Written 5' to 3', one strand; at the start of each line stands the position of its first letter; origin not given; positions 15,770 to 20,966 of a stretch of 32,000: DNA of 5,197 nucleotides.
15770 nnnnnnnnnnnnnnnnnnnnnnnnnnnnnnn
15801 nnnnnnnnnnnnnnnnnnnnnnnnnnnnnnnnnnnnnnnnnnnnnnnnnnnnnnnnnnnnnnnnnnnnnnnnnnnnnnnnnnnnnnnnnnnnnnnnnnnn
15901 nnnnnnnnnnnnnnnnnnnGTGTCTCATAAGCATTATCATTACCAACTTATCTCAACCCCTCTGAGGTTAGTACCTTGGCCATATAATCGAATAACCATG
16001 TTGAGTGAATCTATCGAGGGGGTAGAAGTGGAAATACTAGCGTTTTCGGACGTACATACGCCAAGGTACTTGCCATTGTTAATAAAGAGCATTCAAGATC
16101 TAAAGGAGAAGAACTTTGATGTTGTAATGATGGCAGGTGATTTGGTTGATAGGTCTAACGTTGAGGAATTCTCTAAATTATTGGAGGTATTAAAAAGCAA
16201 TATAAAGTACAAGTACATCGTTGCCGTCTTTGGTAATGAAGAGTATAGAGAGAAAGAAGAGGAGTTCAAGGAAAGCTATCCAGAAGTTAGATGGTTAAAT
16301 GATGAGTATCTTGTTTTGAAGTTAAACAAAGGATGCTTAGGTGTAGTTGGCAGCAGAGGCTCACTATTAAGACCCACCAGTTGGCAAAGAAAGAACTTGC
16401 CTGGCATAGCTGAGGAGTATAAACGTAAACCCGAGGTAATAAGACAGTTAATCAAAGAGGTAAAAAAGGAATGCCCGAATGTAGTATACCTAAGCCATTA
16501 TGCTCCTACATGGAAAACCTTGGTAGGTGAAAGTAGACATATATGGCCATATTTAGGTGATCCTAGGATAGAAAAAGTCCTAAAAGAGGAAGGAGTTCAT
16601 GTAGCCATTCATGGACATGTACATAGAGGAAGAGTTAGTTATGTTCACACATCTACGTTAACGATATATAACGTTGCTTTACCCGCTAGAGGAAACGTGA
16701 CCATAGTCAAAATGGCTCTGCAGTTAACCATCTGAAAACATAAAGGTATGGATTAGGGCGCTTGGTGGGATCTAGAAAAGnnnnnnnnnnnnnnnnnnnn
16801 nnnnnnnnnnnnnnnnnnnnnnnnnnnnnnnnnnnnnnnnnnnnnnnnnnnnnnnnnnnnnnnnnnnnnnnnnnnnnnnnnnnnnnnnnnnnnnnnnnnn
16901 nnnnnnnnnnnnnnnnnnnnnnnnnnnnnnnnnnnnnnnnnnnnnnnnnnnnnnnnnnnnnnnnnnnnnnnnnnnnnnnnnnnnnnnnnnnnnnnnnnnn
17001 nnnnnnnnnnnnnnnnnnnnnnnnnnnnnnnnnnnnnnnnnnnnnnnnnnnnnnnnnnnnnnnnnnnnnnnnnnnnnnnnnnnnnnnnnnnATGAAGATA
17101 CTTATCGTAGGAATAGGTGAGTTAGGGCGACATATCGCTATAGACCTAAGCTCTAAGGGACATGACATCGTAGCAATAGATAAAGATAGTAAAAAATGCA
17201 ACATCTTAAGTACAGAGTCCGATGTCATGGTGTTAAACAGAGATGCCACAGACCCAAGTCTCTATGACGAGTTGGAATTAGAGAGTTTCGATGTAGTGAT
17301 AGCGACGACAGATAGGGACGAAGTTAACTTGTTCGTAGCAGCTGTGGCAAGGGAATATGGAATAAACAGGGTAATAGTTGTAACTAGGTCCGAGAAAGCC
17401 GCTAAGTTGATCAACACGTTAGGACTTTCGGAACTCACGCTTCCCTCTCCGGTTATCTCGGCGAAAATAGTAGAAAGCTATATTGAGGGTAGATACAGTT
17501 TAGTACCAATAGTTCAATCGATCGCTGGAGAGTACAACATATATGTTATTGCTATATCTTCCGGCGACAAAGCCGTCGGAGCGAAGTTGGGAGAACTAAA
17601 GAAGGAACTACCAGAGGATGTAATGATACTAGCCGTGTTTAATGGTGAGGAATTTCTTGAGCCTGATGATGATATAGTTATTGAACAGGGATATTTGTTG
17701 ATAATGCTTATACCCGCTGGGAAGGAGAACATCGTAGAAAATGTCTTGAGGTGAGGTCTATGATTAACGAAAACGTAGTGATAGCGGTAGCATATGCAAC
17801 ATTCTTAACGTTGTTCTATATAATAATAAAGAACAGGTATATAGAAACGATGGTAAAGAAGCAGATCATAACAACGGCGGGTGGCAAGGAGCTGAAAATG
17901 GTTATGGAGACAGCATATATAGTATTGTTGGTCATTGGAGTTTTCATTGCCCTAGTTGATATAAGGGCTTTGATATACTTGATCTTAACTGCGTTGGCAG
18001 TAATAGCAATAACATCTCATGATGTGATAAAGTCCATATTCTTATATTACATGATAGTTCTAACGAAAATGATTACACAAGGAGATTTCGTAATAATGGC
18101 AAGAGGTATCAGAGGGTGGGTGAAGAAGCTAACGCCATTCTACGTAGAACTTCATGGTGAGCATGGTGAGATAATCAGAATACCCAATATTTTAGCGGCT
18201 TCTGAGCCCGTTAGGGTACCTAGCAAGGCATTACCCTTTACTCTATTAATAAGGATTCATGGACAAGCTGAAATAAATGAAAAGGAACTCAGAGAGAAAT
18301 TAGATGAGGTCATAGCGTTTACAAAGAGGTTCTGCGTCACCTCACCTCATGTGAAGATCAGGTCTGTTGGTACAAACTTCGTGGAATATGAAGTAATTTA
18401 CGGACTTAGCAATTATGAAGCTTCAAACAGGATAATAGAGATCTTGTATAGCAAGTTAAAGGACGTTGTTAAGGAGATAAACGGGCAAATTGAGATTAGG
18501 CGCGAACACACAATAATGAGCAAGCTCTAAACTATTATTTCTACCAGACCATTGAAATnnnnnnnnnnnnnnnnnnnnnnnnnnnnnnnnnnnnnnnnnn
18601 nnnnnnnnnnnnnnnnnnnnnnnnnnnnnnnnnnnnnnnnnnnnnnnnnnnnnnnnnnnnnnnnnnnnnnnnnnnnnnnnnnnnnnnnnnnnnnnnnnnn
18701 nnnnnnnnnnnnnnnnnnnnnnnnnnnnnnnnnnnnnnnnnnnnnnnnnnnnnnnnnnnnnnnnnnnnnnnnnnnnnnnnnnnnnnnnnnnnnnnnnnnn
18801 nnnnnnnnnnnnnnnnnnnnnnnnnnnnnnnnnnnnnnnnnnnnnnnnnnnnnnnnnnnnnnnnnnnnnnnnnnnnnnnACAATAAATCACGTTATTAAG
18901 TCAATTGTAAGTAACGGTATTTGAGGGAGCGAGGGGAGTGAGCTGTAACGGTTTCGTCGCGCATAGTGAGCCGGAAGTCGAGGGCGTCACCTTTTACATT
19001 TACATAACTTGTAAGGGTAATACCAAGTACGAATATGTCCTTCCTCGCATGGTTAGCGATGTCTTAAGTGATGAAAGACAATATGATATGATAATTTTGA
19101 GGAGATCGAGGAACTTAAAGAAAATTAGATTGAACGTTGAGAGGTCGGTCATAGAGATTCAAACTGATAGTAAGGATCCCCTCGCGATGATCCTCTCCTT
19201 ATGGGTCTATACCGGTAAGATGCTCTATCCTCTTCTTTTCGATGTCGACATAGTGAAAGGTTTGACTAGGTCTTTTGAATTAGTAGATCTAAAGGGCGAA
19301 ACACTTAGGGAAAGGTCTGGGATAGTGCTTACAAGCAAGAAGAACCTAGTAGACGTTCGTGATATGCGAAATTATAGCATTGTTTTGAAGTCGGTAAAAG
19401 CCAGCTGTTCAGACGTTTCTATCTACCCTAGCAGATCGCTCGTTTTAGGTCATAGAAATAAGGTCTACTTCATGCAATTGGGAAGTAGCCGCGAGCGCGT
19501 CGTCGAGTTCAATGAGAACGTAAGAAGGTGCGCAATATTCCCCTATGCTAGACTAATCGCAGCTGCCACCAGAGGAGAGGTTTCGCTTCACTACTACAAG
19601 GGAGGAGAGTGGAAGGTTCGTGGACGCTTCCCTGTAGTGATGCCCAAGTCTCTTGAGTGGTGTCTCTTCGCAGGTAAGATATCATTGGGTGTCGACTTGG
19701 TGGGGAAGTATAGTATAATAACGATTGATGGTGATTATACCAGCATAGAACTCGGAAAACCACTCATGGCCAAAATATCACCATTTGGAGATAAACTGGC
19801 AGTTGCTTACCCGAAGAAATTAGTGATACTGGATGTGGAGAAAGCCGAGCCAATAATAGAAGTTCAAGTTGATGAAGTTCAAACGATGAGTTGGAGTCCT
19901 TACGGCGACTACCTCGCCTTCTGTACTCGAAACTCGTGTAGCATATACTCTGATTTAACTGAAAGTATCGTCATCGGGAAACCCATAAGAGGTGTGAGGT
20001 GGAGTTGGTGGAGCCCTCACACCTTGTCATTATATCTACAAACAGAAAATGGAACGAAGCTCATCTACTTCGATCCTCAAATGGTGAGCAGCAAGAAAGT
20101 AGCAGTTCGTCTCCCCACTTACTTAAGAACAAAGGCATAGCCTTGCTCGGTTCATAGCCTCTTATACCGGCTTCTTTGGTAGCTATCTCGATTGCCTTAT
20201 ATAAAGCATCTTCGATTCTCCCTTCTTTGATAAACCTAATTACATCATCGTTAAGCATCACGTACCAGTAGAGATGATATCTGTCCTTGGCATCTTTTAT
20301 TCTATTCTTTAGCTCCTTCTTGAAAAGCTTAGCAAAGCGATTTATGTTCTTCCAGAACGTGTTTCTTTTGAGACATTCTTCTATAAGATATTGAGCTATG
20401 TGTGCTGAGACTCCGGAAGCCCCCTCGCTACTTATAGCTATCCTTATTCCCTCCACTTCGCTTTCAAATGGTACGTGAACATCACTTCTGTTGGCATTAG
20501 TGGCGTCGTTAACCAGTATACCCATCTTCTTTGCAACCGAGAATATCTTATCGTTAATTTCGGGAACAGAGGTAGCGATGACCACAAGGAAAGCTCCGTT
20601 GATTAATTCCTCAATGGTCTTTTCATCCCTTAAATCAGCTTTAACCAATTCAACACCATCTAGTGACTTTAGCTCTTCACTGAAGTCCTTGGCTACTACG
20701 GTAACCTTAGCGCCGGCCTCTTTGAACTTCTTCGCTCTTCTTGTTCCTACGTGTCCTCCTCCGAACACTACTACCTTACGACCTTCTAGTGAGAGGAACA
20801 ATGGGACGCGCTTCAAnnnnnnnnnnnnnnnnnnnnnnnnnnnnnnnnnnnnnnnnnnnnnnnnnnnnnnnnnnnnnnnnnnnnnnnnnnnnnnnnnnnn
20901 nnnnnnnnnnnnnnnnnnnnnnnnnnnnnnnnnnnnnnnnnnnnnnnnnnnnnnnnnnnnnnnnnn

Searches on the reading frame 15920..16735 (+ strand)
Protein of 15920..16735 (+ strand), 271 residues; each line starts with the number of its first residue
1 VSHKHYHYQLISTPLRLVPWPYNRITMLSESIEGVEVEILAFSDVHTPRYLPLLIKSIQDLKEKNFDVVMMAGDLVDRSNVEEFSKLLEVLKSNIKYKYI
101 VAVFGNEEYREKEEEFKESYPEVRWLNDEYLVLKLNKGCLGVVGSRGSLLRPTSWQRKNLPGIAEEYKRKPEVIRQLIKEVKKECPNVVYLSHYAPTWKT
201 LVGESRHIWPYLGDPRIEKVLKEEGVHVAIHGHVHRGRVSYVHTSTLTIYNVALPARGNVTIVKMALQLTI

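Call 13: search_protein_families(library=pfam, proteins=[window:15920-16735:+], max_evalue=0.001)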
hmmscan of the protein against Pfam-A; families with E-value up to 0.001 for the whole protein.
window:15920-16735:+ (271 aa): 2 families
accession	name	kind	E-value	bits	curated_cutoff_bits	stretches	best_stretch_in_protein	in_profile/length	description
PF00149.33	Metallophos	-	8.7e-19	69.1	21.5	1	39-236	3-190/191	Calcineurin-like phosphoesterase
PF12850.12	Metallophos_2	-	1.7e-09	38.3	27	1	38-127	2-78/154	Calcineurin-like phosphoesterase superfamily domain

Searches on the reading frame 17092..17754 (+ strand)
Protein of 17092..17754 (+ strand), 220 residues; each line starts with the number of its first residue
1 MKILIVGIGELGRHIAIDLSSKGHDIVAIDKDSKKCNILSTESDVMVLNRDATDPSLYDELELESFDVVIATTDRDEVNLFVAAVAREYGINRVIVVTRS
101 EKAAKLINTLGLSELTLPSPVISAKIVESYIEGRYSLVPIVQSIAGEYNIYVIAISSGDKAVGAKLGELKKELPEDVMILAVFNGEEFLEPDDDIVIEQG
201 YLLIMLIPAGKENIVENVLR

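Call 13: search_protein_families(library=pfam, proteins=[window:17092-17754:+], max_evalue=0.001)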
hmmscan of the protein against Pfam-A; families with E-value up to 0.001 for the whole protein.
window:17092-17754:+ (220 aa): 6 families
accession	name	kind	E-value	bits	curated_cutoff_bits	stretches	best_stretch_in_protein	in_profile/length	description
PF02254.24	TrkA_N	-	4.3e-24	85.5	23.8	1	3-115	1-113/116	TrkA-N domain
PF02080.26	TrkA_C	-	5.1e-08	33.1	27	1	152-208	3-59/71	TrkA-C domain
PF13241.12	NAD_binding_7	-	6.4e-06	27.1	22.1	1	2-91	9-87/104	Putative NAD(P)-binding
PF02558.23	ApbA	-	2.8e-05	24.2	22.2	1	3-73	1-74/150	Ketopantoate reductase PanE/ApbA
PF03721.20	UDPG_MGDP_dh_N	-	8.5e-05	22.6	27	1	1-41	1-41/187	UDP-glucose/GDP-mannose dehydrogenase family, NAD binding domain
PF01370.27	Epimerase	-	0.00036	20.5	20.9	0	3-72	1-71/240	NAD dependent epimerase/dehydratase family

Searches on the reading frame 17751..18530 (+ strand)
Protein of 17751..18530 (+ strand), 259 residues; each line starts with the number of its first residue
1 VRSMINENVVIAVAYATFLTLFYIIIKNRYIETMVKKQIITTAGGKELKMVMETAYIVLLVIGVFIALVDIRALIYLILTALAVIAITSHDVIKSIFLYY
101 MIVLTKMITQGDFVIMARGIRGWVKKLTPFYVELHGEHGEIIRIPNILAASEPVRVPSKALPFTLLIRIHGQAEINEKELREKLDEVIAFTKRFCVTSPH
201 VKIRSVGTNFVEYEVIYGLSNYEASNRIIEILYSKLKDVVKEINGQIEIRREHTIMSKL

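Call 13: search_protein_families(library=pfam, proteins=[window:17751-18530:+], max_evalue=0.001)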
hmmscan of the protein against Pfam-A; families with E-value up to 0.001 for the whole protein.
window:17751-18530:+ (259 aa): 1 family
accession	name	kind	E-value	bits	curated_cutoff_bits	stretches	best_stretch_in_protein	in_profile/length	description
PF00924.24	MS_channel_2nd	-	0.00031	21.2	20.2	1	92-148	2-57/68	Mechanosensitive ion channel, beta-domain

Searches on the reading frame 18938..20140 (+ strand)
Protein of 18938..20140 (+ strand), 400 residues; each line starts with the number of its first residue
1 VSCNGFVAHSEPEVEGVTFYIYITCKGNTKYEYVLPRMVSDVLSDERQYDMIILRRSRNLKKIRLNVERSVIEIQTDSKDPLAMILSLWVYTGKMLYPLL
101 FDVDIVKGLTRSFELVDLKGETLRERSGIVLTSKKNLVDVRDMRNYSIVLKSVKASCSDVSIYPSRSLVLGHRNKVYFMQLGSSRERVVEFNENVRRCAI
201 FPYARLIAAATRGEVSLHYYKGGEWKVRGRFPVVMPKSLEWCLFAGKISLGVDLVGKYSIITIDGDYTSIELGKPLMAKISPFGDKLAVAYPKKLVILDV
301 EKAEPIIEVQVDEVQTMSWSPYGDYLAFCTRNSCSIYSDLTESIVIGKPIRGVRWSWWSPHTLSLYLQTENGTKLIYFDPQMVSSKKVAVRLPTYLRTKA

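Call 13: search_protein_families(library=pfam, proteins=[window:18938-20140:+], max_evalue=0.001)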
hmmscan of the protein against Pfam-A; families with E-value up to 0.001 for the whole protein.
window:18938-20140:+ (400 aa): 1 family
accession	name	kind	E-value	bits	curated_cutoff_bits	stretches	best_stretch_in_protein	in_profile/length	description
PF04053.20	B-prop_COPA_B_2nd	-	0.00077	19.5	57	0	283-339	117-173/248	COPA/B second beta-propeller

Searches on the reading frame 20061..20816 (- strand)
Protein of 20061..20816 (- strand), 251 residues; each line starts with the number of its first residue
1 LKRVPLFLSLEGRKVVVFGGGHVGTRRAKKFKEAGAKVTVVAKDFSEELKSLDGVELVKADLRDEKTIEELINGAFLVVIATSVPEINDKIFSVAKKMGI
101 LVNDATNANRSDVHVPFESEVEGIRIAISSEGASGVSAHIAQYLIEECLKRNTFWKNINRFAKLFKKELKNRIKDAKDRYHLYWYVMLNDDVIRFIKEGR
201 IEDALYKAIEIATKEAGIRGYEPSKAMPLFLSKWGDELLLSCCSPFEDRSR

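Call 13: search_protein_families(library=pfam, proteins=[window:20061-20816:-], max_evalue=0.001)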
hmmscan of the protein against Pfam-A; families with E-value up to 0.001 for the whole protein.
window:20061-20816:- (251 aa): 7 families
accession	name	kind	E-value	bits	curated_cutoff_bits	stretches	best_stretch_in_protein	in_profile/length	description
PF13241.12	NAD_binding_7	-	6e-28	97.9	22.1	1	6-116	1-103/104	Putative NAD(P)-binding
PF05368.20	NmrA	-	8.7e-08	32.5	27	1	14-99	4-98/298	NmrA-like family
PF01262.27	AlaDh_PNT_C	-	1.5e-06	28.2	23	1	13-85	29-103/214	Alanine dehydrogenase/PNT, C-terminal domain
PF02254.24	TrkA_N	-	1.9e-06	28.6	23.8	1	15-98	1-86/116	TrkA-N domain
PF13460.12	NAD_binding_10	-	1e-05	25.9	27.2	1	20-96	3-86/184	NAD(P)H-binding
PF02826.25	2-Hacid_dh_C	-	0.00023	21.1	25.1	1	8-103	32-125/178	D-isomer specific 2-hydroxyacid dehydrogenase, NAD binding domain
PF01370.27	Epimerase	-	0.00057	19.8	20.9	0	15-78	1-68/240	NAD dependent epimerase/dehydratase family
